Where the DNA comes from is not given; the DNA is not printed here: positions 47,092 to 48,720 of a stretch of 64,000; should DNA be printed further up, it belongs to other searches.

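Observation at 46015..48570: Cytochrome bd-like subunit fused to a c-type heme domain, with a second polytopic partner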

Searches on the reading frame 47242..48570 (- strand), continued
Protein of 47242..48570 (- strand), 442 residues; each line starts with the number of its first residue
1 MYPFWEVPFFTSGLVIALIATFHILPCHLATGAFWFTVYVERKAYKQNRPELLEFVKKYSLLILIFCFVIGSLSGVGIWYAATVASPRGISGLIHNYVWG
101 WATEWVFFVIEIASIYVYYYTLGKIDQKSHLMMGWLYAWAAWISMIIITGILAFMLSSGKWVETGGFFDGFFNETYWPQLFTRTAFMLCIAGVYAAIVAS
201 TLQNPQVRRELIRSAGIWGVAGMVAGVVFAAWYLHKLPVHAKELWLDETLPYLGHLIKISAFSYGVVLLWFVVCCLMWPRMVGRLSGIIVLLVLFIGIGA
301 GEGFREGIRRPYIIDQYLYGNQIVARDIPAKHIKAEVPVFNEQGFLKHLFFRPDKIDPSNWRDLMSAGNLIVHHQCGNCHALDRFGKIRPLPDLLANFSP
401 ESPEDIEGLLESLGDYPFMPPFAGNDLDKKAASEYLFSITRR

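Call 59: search_protein_families(library=pfam, proteins=[L061:4085-4621:+, L061:4705-4959:+, L061:4969-5412:+, L061:5499-5936:+, L061:8917-10104:+, L062:5549-5944:+, L044:4648-5268:+, L044:5273-5671:+, L081:5469-5909:+, L081:2500-3105:+], max_evalue=0.001)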
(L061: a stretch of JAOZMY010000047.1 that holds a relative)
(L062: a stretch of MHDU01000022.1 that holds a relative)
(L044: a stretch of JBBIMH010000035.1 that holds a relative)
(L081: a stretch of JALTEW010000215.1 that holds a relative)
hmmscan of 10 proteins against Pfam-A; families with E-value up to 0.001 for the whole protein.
L061:4085-4621:+ (178 aa): 2 families
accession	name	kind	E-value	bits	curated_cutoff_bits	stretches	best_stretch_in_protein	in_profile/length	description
PF01475.25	FUR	-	3.9e-25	88.8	23.1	1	16-128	2-116/121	Ferric uptake regulator family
PF07106.19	TBPIP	-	4.7e-05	23.7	22.8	1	26-73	5-49/62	TBPIP/Hop2 winged helix domain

L061:4705-4959:+ (84 aa): 1 family
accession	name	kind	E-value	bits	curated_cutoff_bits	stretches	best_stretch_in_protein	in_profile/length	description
PF00578.27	AhpC-TSA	-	9.2e-11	42.2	26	1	42-84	1-40/124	AhpC/TSA family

L061:4969-5412:+ (147 aa): 3 families
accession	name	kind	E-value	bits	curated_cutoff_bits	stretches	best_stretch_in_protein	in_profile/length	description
PF00578.27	AhpC-TSA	-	1.5e-19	70.6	26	1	1-86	45-123/124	AhpC/TSA family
PF08534.16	Redoxin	-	1.2e-08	35.3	26.6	1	4-99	51-142/148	Redoxin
PF10417.14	1-cysPrx_C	-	4e-05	23.9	21.1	1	107-140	1-37/41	C-terminal domain of 1-Cys peroxiredoxin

L061:5499-5936:+ (145 aa): 3 families
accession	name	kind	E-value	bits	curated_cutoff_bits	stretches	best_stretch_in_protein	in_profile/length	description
PF00258.30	Flavodoxin_1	-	2.3e-11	44.5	25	1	6-96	1-100/143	Flavodoxin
PF12724.12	Flavodoxin_5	-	5.1e-10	40.3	27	1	5-89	1-82/145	Flavodoxin domain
PF03358.20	FMN_red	-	1.1e-09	38.5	24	1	45-95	66-121/152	NADPH-dependent FMN reductase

L061:8917-10104:+ (395 aa): 4 families
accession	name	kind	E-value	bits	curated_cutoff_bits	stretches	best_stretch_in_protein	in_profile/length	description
PF19583.5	ODP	-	1.4e-26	94.1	27.2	1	35-221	3-194/194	ODP family beta lactamase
PF00753.33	Lactamase_B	-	4.7e-13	49.9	22.7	1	34-220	5-196/196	Metallo-beta-lactamase superfamily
PF00258.30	Flavodoxin_1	-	2e-05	25.2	25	1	250-377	3-138/143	Flavodoxin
PF12706.13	Lactamase_B_2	-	0.00092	19.3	27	0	64-148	25-116/200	Beta-lactamase superfamily domain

L062:5549-5944:+ (131 aa): 1 family
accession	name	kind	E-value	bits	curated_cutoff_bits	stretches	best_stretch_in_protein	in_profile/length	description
PF02082.26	Rrf2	-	1.2e-34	119.7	30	1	4-127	1-126/132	Iron-dependent Transcriptional regulator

L044:4648-5268:+ (206 aa): 3 families
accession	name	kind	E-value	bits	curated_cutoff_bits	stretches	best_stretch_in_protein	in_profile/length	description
PF00578.27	AhpC-TSA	-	5.7e-36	123.6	26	1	13-144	1-121/124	AhpC/TSA family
PF08534.16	Redoxin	-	1.8e-14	54.2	26.6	1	14-149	3-133/148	Redoxin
PF10417.14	1-cysPrx_C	-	0.0005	20.4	21.1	1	177-195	11-31/41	C-terminal domain of 1-Cys peroxiredoxin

L044:5273-5671:+ (132 aa): 2 families
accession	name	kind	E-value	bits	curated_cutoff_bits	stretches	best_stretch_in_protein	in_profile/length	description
PF02082.26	Rrf2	-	9.4e-34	116.9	30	1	3-131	1-131/132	Iron-dependent Transcriptional regulator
PF12802.13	MarR_2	-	1.6e-05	25.4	27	1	11-52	8-48/61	MarR family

L081:5469-5909:+ (146 aa): 3 families
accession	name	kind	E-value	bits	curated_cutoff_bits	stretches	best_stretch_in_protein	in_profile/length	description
PF00258.30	Flavodoxin_1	-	1.2e-11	45.3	25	1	6-114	1-114/143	Flavodoxin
PF12724.12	Flavodoxin_5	-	8.5e-11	42.8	27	1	5-92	1-86/145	Flavodoxin domain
PF03358.20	FMN_red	-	3e-09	37.1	24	1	45-92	66-115/152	NADPH-dependent FMN reductase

L081:2500-3105:+ (201 aa): 6 families
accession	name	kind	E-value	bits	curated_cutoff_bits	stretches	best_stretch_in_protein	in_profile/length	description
PF01475.25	FUR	-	5.9e-24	85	23.1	1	2-104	15-119/121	Ferric uptake regulator family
PF13412.12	HTH_24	-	7.6e-07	29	21.9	1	129-176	1-47/48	Winged helix-turn-helix DNA-binding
PF01978.25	TrmB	-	1.1e-06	28.8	25.6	1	124-177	1-53/68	Sugar-specific transcriptional regulator TrmB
PF09339.16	HTH_IclR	-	2.4e-05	24.5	22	0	136-176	8-48/52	IclR helix-turn-helix domain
PF12840.13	HTH_20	-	8.3e-05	22.9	27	0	10-43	18-46/51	Helix-turn-helix domain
PF01726.22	LexA_DNA_bind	-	0.0002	21.5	23.7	1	127-177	2-57/65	LexA DNA binding domain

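Call 66: search_protein_representatives(alignment_id=A1)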
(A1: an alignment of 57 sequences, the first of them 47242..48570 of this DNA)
Query: 57 sequences, 442 profile positions. Proteins with E-value up to 0.001 (for the whole library): 1044; up to 1e-10: 670; up to 1e-30: 288. The best 150 are listed.
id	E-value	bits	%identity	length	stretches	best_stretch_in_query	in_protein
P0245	8.2e-184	628.3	-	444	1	1-441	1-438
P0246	1.2e-141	489.3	-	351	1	1-348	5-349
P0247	5.2e-135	467.5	-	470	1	3-441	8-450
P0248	3.4e-122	425.2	-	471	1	1-441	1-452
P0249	5.0e-118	411.5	-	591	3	2-437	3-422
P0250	1.1e-117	410.4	-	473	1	1-438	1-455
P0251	1.3e-116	406.8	-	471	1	1-440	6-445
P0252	1.2e-112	393.7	-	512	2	2-439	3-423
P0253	3.9e-108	378.9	-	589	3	2-437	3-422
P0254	1.1e-106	374.2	-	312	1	1-220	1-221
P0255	4.8e-106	372.0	-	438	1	1-201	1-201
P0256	8.1e-106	371.2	-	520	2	2-439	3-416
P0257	4.1e-105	368.9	-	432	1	2-438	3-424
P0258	7.3e-105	368.1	-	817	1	2-439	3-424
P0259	3.6e-102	359.2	-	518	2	2-440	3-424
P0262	9.7e-101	354.5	-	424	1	2-437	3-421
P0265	1.6e-99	350.5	-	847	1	2-438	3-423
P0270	5.5e-96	338.8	-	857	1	2-438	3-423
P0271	2.2e-95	336.8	-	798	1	2-440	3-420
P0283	7.8e-90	318.6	-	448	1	2-440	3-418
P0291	3.9e-87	309.7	-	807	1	2-327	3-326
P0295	1.8e-85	304.2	-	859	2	1-439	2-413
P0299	1.3e-84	301.4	-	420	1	2-438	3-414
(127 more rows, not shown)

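Call 68: list_cluster_members(proteins=[P0265, P0270, P0271, P0291, P0295, P0249, P0257, P0262, P0283, P0299])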
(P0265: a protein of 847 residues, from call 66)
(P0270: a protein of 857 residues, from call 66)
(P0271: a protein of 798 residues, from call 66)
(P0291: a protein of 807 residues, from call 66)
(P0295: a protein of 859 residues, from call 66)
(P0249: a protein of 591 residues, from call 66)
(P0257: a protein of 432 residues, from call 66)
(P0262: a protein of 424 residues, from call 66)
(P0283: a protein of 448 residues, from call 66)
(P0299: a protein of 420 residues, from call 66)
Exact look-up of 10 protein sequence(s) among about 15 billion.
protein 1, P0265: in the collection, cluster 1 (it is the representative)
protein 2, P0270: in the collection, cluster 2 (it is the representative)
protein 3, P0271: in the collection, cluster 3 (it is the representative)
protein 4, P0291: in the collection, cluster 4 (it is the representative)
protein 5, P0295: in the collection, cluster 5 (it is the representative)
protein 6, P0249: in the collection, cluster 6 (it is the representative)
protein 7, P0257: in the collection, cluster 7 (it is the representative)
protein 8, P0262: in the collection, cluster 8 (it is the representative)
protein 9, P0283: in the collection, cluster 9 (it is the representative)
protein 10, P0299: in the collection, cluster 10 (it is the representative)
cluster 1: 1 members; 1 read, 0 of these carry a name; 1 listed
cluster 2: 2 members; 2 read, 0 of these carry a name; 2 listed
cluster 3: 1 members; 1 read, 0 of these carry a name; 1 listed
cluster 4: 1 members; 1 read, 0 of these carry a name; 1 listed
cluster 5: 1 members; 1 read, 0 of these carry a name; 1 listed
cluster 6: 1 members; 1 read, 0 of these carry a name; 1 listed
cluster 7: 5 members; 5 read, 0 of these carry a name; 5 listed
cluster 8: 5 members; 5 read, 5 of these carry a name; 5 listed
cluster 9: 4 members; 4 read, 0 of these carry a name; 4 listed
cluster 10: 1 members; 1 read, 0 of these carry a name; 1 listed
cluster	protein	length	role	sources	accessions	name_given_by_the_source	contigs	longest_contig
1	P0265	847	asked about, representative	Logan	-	-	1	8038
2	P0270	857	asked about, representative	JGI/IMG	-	-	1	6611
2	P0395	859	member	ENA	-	-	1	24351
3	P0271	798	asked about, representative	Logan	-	-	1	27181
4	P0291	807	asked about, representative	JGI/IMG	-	-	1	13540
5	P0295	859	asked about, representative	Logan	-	-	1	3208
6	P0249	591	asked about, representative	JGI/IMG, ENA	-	-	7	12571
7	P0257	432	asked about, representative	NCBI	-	-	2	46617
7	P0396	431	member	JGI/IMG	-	-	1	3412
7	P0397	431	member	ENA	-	-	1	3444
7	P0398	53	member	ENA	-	-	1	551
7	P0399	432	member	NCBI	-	-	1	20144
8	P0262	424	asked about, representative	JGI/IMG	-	cytochrome bd-type quinol oxidase subunit 1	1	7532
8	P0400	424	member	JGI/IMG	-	cytochrome bd-type quinol oxidase subunit 1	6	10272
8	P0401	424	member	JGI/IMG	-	cytochrome bd-type quinol oxidase subunit 1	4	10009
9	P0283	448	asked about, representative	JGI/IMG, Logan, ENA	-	-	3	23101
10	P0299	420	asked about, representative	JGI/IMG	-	-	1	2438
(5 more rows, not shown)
